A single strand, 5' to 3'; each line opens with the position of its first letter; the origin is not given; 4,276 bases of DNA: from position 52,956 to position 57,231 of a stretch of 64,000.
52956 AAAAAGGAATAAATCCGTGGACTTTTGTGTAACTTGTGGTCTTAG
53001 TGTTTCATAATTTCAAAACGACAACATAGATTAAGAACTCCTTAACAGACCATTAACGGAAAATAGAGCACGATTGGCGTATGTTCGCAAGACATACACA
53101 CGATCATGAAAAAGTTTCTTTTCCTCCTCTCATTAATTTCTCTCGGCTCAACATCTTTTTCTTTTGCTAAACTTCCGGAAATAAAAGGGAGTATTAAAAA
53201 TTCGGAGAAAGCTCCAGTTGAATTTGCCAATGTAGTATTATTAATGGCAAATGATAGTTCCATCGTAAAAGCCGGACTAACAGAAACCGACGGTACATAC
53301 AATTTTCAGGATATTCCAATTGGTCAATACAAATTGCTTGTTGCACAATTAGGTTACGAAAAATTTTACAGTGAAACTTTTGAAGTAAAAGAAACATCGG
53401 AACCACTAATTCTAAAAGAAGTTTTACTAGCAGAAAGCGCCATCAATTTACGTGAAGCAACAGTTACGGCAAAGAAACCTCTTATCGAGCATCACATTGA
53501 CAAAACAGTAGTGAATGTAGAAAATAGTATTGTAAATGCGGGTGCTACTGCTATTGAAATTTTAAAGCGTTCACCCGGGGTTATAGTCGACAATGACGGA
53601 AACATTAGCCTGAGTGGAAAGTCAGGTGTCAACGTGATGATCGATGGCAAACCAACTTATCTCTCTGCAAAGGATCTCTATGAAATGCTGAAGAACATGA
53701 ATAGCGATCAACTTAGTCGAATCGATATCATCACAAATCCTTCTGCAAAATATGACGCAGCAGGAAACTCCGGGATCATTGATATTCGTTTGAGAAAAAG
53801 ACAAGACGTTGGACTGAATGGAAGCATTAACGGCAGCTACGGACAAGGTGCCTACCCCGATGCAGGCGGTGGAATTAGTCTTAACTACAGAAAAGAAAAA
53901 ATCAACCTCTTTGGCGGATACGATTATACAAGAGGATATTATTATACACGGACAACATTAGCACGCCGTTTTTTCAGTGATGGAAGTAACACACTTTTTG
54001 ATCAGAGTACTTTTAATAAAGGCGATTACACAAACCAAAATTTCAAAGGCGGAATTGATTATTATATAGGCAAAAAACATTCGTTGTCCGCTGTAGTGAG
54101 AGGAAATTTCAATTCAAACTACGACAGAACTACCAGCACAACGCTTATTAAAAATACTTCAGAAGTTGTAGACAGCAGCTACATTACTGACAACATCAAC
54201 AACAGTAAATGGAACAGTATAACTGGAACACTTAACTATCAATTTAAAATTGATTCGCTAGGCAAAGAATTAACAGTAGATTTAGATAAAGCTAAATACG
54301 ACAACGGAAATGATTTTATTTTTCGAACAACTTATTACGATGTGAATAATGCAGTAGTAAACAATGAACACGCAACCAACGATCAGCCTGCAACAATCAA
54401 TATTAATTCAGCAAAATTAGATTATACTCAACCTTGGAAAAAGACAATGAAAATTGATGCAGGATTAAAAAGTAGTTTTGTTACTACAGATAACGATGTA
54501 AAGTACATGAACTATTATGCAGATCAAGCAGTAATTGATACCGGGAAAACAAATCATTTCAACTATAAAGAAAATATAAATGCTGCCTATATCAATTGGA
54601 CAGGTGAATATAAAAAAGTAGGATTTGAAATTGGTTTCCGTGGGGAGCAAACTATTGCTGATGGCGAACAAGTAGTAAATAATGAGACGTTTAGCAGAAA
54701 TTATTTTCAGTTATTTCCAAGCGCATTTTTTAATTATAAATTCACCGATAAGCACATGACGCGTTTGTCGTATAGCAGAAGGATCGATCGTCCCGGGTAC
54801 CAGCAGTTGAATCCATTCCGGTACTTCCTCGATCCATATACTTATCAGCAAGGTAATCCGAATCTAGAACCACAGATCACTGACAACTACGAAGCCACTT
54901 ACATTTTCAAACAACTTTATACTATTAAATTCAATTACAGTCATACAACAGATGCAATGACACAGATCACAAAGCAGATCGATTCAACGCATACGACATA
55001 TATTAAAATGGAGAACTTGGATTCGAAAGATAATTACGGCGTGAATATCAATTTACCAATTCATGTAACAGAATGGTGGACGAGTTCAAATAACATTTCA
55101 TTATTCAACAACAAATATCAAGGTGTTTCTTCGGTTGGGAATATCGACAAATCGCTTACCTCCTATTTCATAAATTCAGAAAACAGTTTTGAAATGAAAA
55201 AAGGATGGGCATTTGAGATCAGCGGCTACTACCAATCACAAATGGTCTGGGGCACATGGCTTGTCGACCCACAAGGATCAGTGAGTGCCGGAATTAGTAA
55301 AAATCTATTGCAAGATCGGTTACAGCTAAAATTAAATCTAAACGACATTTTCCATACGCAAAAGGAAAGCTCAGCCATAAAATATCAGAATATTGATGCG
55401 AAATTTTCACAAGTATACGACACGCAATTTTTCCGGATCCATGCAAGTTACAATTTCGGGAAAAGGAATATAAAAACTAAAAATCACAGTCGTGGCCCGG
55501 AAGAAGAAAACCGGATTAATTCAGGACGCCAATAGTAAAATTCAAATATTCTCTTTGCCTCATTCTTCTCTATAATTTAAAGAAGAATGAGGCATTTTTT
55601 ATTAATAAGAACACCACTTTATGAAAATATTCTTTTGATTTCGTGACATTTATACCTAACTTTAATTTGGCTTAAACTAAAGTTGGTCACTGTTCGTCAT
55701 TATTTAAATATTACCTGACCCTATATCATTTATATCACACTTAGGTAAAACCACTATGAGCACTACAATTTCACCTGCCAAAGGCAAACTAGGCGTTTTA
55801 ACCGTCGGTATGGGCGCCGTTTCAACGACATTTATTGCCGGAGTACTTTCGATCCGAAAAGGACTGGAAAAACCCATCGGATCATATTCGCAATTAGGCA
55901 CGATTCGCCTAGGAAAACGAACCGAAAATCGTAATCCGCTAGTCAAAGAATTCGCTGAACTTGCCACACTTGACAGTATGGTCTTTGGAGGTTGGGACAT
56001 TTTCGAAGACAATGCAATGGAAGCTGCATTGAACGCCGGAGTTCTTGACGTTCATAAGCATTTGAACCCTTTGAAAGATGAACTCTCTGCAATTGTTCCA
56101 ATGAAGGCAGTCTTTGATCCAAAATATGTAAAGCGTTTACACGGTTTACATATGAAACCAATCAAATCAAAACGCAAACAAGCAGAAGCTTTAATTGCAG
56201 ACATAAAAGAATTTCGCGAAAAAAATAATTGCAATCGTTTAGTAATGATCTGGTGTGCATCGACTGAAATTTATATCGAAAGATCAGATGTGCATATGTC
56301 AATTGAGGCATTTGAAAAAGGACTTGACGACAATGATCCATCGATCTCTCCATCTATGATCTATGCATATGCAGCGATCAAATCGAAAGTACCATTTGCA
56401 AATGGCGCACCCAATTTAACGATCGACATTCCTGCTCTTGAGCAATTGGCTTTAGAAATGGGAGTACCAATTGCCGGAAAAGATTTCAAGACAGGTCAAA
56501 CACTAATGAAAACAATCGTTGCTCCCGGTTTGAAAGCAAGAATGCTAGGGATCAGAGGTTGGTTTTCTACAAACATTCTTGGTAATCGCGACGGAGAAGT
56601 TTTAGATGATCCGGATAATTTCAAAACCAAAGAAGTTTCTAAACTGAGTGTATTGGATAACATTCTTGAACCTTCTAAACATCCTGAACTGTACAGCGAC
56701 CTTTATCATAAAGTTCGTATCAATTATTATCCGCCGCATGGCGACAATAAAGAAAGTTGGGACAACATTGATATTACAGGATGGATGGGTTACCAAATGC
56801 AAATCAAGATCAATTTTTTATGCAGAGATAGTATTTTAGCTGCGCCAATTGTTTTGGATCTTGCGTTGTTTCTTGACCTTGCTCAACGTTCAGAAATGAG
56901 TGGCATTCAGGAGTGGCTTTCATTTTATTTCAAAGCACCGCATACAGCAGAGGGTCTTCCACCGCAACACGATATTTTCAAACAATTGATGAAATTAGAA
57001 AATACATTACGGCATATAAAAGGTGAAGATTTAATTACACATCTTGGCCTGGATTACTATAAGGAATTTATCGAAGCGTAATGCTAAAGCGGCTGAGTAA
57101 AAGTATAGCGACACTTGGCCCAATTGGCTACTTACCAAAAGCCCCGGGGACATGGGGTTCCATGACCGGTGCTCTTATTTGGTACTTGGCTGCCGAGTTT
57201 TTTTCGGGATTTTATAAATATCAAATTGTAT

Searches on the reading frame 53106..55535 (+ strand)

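Call 80: search_protein_families(library=pfam, proteins=[window:53106-55535:+], max_evalue=0.00001)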
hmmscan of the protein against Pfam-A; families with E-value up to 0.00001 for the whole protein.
window:53106-55535:+ (809 aa): 4 families
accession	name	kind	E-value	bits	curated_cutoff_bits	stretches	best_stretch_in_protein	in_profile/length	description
PF14905.12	OMP_b-brl_3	-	1.4e-113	380.5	27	1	381-782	2-408/408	Outer membrane protein beta-barrel family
PF00593.30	TonB_dep_Rec_b-barrel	-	5.9e-13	49.9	27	1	337-680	32-359/436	TonB dependent receptor-like, beta-barrel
PF13620.12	CarboxypepD_reg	-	7.8e-10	39.4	32.3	1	26-96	2-71/82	Carboxypeptidase regulatory-like domain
PF13715.12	CarbopepD_reg_2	-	3.8e-07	30.5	32.2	1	26-120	1-88/88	CarboxypepD_reg-like domain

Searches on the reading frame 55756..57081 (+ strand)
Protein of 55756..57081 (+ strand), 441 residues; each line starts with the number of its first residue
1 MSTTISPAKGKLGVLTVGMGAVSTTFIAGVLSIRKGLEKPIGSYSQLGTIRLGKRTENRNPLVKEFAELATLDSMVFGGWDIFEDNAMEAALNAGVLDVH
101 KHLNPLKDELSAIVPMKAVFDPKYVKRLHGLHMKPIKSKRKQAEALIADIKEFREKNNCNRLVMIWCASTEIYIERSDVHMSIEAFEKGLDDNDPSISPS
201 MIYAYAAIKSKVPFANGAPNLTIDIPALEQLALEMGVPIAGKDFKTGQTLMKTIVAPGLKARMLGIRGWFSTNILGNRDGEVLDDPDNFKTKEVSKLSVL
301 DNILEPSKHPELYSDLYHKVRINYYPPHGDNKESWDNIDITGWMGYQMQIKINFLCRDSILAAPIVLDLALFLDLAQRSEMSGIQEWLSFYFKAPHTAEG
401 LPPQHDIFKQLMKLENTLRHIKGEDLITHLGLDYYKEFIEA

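Call 80: search_protein_families(library=pfam, proteins=[window:55756-57081:+], max_evalue=0.00001)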
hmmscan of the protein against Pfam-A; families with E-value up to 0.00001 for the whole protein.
window:55756-57081:+ (441 aa): 2 families
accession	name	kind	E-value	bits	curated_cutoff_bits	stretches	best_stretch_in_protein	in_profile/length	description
PF07994.18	NAD_binding_5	-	7.9e-99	331.6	25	1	12-419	1-321/321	Myo-inositol-1-phosphate synthase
PF01658.22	Inos-1-P_synth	-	2.6e-33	114.9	27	1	247-359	1-107/107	Myo-inositol-1-phosphate synthase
